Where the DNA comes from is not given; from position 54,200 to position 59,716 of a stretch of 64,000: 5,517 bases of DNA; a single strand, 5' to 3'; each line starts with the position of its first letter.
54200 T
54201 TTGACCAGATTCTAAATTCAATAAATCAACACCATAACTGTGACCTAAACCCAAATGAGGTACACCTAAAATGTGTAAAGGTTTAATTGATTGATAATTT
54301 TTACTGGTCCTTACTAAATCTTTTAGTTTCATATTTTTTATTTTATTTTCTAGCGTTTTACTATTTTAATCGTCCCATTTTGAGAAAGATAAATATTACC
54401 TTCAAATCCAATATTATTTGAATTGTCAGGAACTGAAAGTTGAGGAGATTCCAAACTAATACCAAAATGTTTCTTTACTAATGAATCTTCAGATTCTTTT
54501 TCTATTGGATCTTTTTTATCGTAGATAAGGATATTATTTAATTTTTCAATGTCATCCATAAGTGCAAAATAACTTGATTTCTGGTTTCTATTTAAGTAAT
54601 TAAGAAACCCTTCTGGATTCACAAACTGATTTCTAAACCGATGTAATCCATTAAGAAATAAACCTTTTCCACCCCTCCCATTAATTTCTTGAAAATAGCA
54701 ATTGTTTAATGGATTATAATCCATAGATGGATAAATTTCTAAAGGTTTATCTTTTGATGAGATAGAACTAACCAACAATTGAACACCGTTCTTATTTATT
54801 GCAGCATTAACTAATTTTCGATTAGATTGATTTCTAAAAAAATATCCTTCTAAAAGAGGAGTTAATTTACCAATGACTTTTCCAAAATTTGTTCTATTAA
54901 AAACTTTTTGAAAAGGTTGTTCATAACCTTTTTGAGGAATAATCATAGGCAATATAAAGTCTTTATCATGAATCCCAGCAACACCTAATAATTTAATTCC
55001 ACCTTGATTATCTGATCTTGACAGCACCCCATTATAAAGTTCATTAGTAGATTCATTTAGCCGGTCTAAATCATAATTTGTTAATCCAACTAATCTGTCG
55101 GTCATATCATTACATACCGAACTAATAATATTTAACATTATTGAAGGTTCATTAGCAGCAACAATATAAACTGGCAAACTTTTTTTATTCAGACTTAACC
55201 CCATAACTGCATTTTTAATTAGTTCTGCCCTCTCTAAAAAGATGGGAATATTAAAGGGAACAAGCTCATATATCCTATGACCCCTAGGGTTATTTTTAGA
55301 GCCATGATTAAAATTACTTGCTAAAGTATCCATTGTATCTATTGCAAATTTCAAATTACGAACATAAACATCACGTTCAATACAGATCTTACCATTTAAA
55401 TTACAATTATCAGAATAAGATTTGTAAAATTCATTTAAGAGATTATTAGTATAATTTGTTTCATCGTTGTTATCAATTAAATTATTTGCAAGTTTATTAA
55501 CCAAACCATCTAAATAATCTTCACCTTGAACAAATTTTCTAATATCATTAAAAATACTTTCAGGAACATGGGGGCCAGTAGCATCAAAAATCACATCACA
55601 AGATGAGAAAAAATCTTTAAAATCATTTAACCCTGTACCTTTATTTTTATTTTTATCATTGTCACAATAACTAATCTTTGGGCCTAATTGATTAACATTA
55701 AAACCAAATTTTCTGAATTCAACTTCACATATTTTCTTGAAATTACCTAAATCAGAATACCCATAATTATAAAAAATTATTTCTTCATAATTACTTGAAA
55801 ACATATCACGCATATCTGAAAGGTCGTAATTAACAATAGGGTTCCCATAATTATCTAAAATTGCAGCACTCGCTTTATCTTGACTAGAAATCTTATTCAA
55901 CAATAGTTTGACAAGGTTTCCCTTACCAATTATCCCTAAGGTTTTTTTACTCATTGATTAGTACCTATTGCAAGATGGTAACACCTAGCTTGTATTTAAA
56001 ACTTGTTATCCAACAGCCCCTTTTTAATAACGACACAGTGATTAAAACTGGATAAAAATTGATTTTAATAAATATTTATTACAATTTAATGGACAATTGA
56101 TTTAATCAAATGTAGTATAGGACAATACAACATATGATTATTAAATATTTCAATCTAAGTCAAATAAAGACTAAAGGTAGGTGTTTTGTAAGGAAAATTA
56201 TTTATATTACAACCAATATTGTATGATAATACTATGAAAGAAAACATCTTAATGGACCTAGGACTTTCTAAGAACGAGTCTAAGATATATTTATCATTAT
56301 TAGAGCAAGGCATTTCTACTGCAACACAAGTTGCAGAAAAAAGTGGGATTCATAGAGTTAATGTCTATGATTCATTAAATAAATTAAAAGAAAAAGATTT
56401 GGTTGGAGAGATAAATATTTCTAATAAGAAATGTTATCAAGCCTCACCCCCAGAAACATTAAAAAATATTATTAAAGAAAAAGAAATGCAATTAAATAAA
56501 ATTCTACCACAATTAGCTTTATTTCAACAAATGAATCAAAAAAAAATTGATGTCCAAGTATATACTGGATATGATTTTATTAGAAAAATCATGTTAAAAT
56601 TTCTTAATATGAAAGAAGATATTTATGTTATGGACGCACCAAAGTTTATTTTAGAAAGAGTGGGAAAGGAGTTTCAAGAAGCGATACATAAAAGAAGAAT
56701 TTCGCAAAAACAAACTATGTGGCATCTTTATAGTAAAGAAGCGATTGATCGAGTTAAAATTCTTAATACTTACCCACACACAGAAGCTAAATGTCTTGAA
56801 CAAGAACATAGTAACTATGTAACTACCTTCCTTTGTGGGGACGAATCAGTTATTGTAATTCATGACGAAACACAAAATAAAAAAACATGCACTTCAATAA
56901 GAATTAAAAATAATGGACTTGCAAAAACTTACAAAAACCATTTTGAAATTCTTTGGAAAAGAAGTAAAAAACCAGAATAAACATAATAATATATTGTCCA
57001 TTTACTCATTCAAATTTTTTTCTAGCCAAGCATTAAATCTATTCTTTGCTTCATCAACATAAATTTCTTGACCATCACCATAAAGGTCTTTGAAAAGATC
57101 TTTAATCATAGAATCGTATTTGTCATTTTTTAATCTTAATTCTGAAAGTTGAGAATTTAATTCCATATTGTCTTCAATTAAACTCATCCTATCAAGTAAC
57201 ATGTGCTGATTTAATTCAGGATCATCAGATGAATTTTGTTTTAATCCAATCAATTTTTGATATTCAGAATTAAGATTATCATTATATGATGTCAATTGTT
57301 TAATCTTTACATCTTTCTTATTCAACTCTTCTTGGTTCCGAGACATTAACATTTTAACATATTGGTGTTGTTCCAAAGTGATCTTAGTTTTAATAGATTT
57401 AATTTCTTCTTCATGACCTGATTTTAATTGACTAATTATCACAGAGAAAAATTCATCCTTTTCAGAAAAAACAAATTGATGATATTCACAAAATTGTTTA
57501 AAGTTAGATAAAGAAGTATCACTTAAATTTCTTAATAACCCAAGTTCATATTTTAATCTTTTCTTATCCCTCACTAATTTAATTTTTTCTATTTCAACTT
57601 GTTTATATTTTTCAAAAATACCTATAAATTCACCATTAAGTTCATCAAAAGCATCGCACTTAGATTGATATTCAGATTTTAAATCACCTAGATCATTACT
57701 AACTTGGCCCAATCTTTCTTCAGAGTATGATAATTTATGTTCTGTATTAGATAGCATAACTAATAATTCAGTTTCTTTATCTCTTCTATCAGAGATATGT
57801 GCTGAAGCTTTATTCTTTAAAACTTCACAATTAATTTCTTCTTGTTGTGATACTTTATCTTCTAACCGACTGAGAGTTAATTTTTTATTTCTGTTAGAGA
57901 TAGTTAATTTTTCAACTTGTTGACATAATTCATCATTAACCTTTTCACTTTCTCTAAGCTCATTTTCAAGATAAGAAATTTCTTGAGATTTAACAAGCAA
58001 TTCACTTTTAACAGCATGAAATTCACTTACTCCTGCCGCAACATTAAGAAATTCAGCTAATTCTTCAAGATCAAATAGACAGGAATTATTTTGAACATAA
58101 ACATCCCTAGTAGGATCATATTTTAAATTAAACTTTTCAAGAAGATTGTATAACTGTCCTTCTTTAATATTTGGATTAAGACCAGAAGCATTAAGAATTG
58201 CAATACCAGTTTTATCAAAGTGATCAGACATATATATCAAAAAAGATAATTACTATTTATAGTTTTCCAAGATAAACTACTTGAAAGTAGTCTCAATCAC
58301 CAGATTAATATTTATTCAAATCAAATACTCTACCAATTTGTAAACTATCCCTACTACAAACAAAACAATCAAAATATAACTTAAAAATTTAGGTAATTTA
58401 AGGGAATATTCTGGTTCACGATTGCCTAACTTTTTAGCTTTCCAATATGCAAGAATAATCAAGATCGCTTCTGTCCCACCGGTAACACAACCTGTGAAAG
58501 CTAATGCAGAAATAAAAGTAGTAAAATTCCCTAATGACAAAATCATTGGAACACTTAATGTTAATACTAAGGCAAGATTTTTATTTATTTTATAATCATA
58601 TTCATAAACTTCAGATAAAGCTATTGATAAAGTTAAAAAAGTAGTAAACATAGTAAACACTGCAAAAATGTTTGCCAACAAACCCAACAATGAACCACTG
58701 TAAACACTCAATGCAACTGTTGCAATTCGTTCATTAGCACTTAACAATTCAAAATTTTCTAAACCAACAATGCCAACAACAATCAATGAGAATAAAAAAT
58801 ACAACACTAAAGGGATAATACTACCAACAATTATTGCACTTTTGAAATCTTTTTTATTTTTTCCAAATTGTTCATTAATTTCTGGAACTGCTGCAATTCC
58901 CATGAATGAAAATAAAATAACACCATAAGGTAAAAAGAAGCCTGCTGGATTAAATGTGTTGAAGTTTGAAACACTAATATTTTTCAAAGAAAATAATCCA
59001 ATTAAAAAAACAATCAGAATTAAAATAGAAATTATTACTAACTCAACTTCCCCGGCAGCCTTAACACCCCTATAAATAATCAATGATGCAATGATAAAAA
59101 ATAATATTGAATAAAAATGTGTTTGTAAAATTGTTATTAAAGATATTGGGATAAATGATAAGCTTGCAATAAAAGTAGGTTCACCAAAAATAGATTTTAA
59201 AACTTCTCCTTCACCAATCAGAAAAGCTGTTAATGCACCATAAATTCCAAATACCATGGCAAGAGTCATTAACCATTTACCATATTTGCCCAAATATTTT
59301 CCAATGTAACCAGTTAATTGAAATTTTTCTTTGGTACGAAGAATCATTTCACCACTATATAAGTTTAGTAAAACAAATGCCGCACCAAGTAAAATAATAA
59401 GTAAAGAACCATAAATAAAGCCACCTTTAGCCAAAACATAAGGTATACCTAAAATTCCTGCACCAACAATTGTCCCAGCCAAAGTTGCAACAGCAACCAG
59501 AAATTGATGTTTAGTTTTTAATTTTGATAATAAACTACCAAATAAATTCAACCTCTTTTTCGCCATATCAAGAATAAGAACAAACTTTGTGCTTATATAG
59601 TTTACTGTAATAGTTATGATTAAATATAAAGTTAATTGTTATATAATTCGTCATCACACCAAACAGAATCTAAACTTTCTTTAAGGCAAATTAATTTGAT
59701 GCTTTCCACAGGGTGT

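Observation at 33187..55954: ~23 kb accessory island with two eukaryotic-like kinases, a PP2C-like phosphatase, two ATPases and many coiled-coil or membrane proteins: a candidate undescribed signalling or conflict system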

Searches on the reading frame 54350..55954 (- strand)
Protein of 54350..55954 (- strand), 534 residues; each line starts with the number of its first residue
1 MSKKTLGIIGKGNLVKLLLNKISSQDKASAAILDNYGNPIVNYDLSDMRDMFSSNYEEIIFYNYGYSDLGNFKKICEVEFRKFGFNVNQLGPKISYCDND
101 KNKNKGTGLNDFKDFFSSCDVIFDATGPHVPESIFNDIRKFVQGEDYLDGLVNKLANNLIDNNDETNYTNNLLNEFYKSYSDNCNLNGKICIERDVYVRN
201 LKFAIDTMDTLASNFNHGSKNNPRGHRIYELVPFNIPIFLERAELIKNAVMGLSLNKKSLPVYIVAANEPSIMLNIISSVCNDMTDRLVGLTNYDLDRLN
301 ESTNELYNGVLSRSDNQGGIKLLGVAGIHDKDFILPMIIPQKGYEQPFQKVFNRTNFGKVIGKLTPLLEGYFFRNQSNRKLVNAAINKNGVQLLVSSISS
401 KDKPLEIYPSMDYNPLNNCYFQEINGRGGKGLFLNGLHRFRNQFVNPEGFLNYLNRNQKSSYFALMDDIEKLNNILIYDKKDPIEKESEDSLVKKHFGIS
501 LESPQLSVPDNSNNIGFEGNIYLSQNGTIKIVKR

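Call 5: search_protein_families(library=pfam, proteins=[window:54350-55954:-], max_evalue=0.1)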
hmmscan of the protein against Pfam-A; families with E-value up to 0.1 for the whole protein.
window:54350-55954:- (534 aa): 0 families

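Call 14: search_protein_families(library=ncbifam, proteins=[window:54350-55954:-], max_evalue=0.01)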
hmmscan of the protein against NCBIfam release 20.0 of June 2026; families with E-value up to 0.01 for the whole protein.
window:54350-55954:- (534 aa): 0 families

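Call 17: search_solved_structures(query=window:54350-55954:-, max_evalue=1)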
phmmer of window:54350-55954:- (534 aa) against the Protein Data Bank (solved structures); distinct sequences matched with E-value up to 1: 6.
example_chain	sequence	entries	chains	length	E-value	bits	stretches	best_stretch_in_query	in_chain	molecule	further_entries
3v8i_A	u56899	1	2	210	0.59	12.6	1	414-479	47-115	Dopamine N acetyltransferase, isoform A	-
6k80_A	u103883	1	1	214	0.61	12.5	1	414-479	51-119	Dopamine N-acetyltransferase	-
3te4_A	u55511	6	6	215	0.62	12.5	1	414-479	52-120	Dopamine N acetyltransferase, isoform A | Dopamine N-acetyltransferase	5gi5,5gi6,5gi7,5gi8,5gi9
5gii_A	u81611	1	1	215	0.62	12.5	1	414-479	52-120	Dopamine N-acetyltransferase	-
5gif_A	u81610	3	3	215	0.64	12.5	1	414-479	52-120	Dopamine N-acetyltransferase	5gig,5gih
8wmb_A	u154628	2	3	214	0.65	12.4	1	414-479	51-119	Arylalkylamine N-acetyltransferase 1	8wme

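Call 45: find_homologous_proteins(query=window:54350-55954:-, max_evalue=0.001)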
Query window:54350-55954:- (534 aa): 2 proteins with E <= 0.001 among 8000 candidates.
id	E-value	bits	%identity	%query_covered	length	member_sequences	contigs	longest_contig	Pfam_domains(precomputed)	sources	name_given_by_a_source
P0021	0.0e+0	1194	100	100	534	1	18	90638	-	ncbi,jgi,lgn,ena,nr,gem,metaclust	ncbi:hypothetical protein HN385_03995 [archaeon]|jgi:hypothetical protein|nr:hypothetical protein [a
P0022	1.1e-139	485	48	100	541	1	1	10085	-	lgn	-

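Call 47: find_encoding_contigs(protein=P0022, flank=10000, max_places=2)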
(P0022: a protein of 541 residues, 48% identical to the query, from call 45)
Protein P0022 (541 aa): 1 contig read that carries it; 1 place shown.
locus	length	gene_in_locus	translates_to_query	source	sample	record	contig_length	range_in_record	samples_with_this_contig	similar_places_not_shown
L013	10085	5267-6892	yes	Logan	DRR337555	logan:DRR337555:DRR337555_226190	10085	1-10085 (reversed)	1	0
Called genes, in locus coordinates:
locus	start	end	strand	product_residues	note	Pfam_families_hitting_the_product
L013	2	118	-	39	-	?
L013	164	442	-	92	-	PF00736:EF1_GNE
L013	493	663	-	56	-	PF07754:Ribosomal_aS21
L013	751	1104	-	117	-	-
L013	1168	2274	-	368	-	PF01137:RTC, PF05189:RTC_insert (weak)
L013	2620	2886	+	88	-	-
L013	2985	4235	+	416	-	PF01490:Aa_trans, PF03222:Trp_Tyr_perm, PF13520:AA_permease_2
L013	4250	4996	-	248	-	PF01978:TrmB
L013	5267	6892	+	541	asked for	-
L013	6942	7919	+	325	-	-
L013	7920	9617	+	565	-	-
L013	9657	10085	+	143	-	?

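Call 75: search_solved_structures(query=A5, max_evalue=10, show_alignments=1)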
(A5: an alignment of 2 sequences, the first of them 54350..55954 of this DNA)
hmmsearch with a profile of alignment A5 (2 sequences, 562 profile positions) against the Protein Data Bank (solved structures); distinct sequences matched with E-value up to 10: 0.

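Call 110: search_protein_families(library=phrogs, proteins=[window:54350-55954:-], max_evalue=0.01)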
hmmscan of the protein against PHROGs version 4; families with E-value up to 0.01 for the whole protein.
window:54350-55954:- (534 aa): 0 families

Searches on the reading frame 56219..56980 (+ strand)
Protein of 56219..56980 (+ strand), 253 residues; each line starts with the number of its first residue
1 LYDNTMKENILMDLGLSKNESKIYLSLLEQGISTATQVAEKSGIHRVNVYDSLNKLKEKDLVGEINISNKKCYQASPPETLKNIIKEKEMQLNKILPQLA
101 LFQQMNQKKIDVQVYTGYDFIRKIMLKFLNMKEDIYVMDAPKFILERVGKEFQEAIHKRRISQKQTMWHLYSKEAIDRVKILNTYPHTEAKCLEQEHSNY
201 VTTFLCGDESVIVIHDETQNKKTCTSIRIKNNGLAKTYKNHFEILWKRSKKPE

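Call 5: search_protein_families(library=pfam, proteins=[window:56219-56980:+], max_evalue=0.1)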
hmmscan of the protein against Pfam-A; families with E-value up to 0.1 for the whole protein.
window:56219-56980:+ (253 aa): 3 families
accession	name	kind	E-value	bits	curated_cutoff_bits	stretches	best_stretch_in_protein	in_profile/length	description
PF01978.25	TrmB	-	3.5e-18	65.6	25.6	1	11-79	1-68/68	Sugar-specific transcriptional regulator TrmB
PF09861.14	Lar_N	-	0.076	12.6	23.3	0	35-97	90-152/204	Lactate racemase N-terminal domain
PF08221.17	HTH_9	-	0.09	13.3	23.4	0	21-54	16-49/62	RNA polymerase III subunit RPC82 helix-turn-helix domain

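Call 14: search_protein_families(library=ncbifam, proteins=[window:56219-56980:+], max_evalue=0.01)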
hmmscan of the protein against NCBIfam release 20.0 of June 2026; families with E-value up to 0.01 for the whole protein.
window:56219-56980:+ (253 aa): 7 families
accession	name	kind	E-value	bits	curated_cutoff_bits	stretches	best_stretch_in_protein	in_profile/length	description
NF040851.1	tran_reg_TrmB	equivalog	5.3e-11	42.2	600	1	9-110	9-109/338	HTH-type sugar-sensing transcriptional regulator TrmB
NF047390.1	TransRegTrmBL1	equivalog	1.8e-10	40.3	650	1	10-90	9-88/341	HTH-type sugar sensing transcriptional regulator TrmBL1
NF047392.1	TransRegTrmBHalo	equivalog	8.5e-06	25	500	1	9-84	11-86/349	HTH-type sugar sensing transcriptional regulator TrmB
NF053606.1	Sta1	subfamily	7.3e-05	22.8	80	1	14-81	16-89/100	Sta1 family transcriptional regulator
NF040939.2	trans_reg_lrs14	equivalog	0.00044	20.2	90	1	5-71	8-75/103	Lrs14 family HTH-type transcriptional regulator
NF006959.0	PRK09436.1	equivalog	0.0011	17.1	726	0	74-167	83-176/819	bifunctional aspartate kinase/homoserine dehydrogenase I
NF041141.1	tran_reg_TrmBL2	equivalog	0.0015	18.1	530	0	4-250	4-262/264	HTH-type transcriptional regulator TrmBL2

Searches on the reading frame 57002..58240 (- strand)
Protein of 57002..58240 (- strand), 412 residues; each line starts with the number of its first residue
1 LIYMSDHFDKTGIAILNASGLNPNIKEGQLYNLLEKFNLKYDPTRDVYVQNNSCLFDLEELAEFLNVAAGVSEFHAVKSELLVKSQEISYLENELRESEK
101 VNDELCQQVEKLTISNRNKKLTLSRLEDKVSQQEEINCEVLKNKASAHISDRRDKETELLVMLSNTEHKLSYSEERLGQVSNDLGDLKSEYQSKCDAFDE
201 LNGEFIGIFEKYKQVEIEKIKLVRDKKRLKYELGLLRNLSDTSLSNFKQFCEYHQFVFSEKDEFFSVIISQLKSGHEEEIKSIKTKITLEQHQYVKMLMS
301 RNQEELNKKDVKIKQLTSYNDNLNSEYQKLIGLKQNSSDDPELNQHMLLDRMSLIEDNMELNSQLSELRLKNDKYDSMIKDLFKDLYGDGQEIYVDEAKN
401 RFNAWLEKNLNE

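Call 5: search_protein_families(library=pfam, proteins=[window:57002-58240:-], max_evalue=0.1)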
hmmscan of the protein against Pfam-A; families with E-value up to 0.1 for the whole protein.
window:57002-58240:- (412 aa): 1 family
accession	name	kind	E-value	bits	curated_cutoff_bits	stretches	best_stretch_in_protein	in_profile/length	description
PF24627.1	PUMA_CC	-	0.09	13.2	30.1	1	163-219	17-73/74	PUMA coiled-coil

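Call 14: search_protein_families(library=ncbifam, proteins=[window:57002-58240:-], max_evalue=0.01)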
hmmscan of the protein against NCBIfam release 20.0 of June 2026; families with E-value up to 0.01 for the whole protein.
window:57002-58240:- (412 aa): 0 families

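Call 110: search_protein_families(library=phrogs, proteins=[window:57002-58240:-], max_evalue=0.01)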
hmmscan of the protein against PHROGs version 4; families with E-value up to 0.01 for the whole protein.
window:57002-58240:- (412 aa): 0 families

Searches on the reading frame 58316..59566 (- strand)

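Call 5: search_protein_families(library=pfam, proteins=[window:58316-59566:-], max_evalue=0.1)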
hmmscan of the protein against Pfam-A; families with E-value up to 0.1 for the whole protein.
window:58316-59566:- (416 aa): 3 families
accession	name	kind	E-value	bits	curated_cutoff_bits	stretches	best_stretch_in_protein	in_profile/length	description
PF03222.19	Trp_Tyr_perm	-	5e-34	118.5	22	1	19-408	2-391/393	Tryptophan/tyrosine permease family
PF01490.24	Aa_trans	-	3.8e-10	39.4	25.6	1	22-410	5-404/410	Transmembrane amino acid transporter protein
PF13520.12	AA_permease_2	-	3.3e-09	36.6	27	1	25-322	6-300/427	Amino acid permease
